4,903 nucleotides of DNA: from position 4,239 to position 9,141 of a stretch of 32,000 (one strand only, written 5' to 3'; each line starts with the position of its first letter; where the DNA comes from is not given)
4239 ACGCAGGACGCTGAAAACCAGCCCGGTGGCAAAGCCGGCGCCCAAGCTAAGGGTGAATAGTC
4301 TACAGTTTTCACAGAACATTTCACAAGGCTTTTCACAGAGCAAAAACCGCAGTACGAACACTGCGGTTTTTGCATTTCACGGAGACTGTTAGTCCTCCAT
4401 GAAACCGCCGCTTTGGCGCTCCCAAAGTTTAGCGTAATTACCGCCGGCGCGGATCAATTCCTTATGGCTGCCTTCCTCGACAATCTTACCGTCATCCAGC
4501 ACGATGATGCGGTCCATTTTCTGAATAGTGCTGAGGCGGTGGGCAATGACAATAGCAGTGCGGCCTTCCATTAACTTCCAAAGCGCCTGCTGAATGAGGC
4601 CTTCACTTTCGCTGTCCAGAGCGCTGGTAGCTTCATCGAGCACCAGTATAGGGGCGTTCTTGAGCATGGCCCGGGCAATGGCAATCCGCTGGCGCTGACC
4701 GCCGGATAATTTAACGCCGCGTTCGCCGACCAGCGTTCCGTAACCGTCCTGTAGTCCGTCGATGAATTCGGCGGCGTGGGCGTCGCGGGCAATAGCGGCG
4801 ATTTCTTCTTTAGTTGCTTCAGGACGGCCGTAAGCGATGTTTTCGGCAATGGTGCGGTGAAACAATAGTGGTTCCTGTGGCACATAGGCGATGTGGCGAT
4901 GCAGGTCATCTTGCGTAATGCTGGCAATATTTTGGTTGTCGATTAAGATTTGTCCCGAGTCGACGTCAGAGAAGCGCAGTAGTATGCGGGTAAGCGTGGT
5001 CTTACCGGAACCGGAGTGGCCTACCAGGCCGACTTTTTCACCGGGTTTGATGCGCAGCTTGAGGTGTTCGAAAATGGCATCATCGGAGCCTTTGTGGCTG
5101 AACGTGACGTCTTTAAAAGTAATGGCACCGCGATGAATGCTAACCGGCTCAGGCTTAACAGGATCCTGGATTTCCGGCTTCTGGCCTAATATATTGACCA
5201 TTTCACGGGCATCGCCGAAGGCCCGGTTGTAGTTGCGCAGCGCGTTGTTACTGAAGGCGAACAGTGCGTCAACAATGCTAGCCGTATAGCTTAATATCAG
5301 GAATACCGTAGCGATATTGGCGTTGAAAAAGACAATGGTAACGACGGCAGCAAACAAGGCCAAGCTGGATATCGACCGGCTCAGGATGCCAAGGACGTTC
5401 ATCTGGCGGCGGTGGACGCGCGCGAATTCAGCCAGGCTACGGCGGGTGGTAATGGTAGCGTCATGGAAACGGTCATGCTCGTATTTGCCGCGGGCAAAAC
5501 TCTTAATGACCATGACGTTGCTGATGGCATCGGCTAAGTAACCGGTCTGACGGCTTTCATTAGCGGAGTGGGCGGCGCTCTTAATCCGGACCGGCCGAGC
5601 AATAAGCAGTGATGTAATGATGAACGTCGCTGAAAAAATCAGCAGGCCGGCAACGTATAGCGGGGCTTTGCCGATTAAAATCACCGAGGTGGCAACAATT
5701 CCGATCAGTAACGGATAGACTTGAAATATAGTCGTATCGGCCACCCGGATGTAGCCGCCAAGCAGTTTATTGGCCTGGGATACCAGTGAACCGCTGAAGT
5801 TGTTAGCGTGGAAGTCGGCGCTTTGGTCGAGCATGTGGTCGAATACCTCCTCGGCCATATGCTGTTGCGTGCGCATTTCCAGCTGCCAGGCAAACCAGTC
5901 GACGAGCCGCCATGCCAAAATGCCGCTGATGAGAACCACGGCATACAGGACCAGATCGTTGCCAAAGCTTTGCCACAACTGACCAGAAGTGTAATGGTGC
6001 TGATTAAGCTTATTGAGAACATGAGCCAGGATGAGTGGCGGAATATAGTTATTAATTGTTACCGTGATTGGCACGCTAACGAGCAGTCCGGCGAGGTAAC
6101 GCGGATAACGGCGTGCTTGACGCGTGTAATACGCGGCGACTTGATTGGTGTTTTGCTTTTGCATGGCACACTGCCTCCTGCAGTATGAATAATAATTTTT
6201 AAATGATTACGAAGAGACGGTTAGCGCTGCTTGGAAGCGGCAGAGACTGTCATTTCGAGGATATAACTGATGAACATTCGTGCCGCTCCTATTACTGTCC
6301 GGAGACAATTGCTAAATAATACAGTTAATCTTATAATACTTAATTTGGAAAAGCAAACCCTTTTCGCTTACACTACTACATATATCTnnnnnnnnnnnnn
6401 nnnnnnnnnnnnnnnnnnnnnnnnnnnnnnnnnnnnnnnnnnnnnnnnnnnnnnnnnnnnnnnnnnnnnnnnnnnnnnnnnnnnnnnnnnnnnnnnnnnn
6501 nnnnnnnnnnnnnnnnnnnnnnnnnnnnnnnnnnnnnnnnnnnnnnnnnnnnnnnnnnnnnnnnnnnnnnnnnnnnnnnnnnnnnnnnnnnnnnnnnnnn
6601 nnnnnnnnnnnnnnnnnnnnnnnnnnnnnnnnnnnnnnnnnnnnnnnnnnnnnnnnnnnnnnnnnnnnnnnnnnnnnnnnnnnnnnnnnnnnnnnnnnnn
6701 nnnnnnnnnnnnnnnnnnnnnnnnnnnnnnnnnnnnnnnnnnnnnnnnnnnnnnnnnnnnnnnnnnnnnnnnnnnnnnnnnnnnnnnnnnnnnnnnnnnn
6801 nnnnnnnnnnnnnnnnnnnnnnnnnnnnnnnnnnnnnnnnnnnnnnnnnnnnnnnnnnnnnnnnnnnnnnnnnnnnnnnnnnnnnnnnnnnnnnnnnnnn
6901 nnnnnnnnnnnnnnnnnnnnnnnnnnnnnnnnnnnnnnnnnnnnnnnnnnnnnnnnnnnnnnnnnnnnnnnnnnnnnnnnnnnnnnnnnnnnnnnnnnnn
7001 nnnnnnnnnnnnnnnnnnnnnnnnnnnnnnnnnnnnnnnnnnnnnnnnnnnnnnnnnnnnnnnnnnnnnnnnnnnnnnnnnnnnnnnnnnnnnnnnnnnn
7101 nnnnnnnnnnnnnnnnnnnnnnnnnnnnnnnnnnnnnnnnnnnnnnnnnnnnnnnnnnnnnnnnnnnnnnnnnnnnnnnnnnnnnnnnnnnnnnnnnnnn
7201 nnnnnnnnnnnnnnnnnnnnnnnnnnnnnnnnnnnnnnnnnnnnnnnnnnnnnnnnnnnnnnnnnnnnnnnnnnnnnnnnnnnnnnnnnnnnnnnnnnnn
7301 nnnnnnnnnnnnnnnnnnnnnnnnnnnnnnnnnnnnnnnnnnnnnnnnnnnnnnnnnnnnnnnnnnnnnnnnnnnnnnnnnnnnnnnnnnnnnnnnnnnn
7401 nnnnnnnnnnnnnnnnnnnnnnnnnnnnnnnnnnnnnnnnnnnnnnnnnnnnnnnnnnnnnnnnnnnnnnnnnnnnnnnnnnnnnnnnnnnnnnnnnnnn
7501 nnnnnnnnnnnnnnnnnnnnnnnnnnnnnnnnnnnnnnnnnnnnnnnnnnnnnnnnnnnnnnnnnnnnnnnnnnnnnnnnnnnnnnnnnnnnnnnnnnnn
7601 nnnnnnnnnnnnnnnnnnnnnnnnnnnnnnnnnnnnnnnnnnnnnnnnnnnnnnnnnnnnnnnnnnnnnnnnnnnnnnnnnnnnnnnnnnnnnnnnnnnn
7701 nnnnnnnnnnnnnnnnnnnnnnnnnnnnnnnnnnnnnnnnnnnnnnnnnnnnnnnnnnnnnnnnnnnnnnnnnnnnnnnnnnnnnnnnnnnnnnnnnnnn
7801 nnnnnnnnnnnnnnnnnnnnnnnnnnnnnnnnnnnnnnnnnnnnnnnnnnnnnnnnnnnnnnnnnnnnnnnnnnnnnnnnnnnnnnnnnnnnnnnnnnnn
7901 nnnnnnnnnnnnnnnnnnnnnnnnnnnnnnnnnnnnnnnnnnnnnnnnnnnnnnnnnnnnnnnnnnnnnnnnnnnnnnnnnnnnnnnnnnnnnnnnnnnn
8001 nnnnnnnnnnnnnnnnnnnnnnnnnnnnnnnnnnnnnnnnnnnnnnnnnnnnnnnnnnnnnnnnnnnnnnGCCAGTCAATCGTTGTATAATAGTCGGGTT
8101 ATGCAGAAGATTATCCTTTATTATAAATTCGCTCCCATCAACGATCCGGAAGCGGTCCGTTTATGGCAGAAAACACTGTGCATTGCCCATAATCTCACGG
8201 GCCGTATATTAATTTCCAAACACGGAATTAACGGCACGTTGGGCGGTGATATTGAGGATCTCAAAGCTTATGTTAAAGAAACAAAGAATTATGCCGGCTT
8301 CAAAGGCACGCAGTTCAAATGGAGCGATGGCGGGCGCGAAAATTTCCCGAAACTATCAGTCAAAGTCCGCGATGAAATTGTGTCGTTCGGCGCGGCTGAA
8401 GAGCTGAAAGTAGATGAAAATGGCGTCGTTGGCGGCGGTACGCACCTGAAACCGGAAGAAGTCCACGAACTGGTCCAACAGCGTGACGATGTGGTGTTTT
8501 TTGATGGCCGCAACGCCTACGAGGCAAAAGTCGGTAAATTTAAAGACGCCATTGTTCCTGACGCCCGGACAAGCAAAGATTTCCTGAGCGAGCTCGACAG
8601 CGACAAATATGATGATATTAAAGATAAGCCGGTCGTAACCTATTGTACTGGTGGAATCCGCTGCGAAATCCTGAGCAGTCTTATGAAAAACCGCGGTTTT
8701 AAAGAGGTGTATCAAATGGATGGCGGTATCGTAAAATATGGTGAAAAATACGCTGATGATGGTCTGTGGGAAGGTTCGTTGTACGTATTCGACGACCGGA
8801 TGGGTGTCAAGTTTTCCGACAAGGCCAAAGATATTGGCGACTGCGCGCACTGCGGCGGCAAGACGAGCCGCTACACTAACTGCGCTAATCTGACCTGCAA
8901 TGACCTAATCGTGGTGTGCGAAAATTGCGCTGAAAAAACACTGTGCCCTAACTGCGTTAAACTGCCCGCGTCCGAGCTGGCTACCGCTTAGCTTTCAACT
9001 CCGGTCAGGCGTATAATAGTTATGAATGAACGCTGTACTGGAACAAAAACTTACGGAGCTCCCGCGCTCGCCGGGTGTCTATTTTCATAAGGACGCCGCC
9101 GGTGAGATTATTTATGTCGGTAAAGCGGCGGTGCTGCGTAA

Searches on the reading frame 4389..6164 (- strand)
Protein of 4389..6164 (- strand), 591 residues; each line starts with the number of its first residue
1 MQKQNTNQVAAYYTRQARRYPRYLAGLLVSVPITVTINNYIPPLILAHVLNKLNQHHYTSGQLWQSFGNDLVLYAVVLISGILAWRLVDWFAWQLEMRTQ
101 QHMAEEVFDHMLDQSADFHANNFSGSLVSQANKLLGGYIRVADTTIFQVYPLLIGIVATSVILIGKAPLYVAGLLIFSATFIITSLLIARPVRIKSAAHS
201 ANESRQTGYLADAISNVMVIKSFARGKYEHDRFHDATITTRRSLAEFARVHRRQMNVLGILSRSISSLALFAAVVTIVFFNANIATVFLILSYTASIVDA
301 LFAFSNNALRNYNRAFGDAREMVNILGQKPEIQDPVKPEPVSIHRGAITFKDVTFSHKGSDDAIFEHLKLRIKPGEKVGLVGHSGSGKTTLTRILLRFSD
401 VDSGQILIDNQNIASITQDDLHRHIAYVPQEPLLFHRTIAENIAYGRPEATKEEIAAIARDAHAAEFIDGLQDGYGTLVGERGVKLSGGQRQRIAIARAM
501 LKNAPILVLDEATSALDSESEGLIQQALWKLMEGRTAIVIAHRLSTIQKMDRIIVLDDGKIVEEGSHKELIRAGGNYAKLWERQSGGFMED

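Call 9: search_protein_families(library=pfam, proteins=[window:4389-6164:-], max_evalue=0.001)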
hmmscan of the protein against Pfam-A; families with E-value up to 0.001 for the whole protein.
window:4389-6164:- (591 aa): 4 families
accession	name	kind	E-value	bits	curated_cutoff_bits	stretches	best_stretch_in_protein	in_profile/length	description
PF00005.33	ABC_tran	-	8.5e-34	117.5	25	1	366-514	2-137/137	ABC transporter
PF00664.28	ABC_membrane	-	2.1e-16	60.9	28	1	39-299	15-272/274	ABC transporter transmembrane region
PF02463.25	SMC_N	-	1.1e-08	35.2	40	1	485-555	136-210/220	RecF/RecN/SMC N terminal domain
PF13401.12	AAA_22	-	0.00044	21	27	0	380-445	10-65/130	AAA domain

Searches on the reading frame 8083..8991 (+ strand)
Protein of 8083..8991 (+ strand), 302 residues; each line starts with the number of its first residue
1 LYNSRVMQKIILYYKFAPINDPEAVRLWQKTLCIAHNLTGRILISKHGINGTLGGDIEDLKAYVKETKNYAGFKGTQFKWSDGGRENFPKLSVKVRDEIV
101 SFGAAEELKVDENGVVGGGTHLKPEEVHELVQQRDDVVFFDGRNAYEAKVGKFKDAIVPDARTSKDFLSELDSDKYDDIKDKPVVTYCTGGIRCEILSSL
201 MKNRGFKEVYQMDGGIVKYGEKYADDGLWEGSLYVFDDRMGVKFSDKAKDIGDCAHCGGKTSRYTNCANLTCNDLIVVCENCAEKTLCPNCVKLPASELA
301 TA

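Call 9: search_protein_families(library=pfam, proteins=[window:8083-8991:+], max_evalue=0.001)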
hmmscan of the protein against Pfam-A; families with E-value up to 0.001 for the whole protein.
window:8083-8991:+ (302 aa): 3 families
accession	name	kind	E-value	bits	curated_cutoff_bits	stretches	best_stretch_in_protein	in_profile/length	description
PF17773.7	UPF0176_N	-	1.3e-22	80.4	26.2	1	9-99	2-92/92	UPF0176 acylphosphatase like domain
PF12368.13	Rhodanese_C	-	6.3e-17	62.1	26.9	1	230-288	1-61/66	Rhodanase C-terminal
PF00581.25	Rhodanese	-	1.4e-09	38.7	22.2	1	124-220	2-100/102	Rhodanese-like domain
